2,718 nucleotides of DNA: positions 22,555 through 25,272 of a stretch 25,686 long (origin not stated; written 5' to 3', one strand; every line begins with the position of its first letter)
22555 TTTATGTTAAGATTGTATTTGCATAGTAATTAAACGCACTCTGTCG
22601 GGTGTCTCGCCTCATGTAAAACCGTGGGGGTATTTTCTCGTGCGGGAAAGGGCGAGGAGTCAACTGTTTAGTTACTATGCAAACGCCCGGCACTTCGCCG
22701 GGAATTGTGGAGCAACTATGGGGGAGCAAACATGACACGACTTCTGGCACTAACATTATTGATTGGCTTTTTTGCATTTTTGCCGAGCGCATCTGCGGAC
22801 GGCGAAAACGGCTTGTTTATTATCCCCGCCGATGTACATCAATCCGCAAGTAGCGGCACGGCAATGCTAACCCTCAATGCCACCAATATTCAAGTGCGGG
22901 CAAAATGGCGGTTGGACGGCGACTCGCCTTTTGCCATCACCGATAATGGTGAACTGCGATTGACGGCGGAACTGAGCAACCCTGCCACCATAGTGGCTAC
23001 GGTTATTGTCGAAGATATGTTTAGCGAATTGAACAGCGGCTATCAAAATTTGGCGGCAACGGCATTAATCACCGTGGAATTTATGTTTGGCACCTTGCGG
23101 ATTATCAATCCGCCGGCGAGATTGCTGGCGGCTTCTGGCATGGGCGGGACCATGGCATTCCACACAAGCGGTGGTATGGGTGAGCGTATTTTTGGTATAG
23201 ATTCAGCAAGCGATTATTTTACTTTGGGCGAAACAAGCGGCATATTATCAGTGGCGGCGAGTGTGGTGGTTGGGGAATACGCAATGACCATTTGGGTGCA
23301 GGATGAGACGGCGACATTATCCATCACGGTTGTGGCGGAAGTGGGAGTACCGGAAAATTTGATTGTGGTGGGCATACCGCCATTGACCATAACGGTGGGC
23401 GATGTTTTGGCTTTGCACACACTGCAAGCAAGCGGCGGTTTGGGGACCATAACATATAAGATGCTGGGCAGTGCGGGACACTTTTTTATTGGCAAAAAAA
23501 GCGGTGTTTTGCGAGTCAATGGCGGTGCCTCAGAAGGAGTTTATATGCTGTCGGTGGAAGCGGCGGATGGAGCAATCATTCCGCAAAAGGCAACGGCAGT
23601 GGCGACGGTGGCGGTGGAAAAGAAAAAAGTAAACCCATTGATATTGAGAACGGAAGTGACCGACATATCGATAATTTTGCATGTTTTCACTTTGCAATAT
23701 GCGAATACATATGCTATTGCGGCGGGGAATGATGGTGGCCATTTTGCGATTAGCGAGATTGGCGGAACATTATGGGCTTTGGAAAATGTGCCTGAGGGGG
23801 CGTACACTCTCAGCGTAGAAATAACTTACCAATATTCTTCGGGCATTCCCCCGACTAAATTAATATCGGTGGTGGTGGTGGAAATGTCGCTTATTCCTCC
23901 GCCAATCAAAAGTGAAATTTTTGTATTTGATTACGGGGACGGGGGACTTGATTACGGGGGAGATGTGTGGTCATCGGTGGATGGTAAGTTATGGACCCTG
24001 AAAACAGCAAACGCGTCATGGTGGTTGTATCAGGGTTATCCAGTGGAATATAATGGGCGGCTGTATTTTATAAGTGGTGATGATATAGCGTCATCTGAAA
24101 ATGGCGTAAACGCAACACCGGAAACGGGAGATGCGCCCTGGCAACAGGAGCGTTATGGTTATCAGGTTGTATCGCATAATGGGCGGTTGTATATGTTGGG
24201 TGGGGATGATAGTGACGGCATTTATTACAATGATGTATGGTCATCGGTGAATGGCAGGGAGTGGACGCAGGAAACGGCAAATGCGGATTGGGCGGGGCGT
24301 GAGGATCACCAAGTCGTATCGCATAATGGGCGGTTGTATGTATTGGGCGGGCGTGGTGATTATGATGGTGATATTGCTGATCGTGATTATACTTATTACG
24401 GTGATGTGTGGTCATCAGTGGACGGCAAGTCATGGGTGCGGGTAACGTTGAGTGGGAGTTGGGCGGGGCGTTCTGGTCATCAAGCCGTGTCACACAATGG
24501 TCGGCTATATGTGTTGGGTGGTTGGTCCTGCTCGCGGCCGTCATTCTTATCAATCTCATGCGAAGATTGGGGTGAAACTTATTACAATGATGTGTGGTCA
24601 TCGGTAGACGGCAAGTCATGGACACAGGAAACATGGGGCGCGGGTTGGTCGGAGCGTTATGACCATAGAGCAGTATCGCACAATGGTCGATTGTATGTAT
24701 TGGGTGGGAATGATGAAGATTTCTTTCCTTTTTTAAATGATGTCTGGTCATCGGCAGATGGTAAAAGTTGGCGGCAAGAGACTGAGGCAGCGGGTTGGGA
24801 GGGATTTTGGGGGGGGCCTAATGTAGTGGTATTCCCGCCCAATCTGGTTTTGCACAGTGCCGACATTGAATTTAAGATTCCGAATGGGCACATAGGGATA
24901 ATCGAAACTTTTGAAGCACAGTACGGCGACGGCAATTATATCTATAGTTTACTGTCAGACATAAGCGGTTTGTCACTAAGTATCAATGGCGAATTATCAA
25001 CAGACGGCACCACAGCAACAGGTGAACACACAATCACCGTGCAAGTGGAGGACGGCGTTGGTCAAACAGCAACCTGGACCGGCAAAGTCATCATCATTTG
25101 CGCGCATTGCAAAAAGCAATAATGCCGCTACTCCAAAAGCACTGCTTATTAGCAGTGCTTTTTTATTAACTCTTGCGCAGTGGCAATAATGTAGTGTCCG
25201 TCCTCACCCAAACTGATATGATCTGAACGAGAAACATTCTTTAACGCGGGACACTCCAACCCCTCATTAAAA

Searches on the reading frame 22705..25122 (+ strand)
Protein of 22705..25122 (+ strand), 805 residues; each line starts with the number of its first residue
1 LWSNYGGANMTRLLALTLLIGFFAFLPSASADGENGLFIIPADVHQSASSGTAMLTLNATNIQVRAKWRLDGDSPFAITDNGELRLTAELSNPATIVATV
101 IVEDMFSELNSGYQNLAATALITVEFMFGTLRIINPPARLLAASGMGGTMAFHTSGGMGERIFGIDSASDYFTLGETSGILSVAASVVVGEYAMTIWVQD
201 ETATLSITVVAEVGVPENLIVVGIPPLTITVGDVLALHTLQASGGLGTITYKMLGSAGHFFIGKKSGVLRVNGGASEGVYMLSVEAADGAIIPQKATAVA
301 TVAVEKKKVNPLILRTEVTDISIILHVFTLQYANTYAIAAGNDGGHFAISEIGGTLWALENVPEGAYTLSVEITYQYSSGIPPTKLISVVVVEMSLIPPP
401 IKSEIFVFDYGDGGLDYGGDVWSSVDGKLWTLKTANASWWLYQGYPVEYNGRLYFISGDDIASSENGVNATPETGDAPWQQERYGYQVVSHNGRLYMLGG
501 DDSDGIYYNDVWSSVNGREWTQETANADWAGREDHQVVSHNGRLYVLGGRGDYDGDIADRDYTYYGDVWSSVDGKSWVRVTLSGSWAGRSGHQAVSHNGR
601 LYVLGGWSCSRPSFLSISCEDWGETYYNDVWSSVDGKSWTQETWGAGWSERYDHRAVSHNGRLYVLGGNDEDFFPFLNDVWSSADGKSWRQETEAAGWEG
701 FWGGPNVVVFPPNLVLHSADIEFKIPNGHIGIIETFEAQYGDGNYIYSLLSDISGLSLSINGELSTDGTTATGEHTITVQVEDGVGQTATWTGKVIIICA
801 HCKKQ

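Call 31: search_protein_families(library=pfam, proteins=[window:22705-25122:+], max_evalue=0.01)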
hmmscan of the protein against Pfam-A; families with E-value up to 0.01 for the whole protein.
window:22705-25122:+ (805 aa): 7 families
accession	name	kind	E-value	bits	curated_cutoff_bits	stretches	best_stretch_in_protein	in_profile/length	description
PF24681.1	Kelch_KLHDC2_KLHL20_DRC7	-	2.2e-31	109.3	50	3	474-668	44-221/221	KLHDC2/KLHL20/DRC7 Kelch-repeats domain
PF13964.12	Kelch_6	-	3.7e-19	68.4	25.3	4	589-641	2-42/50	Kelch motif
PF01344.31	Kelch_1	-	4e-17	61.8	20.1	2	589-608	2-21/46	Kelch motif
PF24981.1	Beta-prop_ATRN-LZTR1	-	3.9e-12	46.5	50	2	476-610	33-171/289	Attractin/LZTR1 beta-propeller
PF07646.21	Kelch_2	-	5.4e-11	42.3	21.3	0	651-681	2-32/48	Kelch motif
PF00028.23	Cadherin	-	5.3e-10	40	28.8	0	244-304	26-92/93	Cadherin domain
PF13418.12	Kelch_4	-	1.7e-08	34.7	21.6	1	485-522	4-43/49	Galactose oxidase, central domain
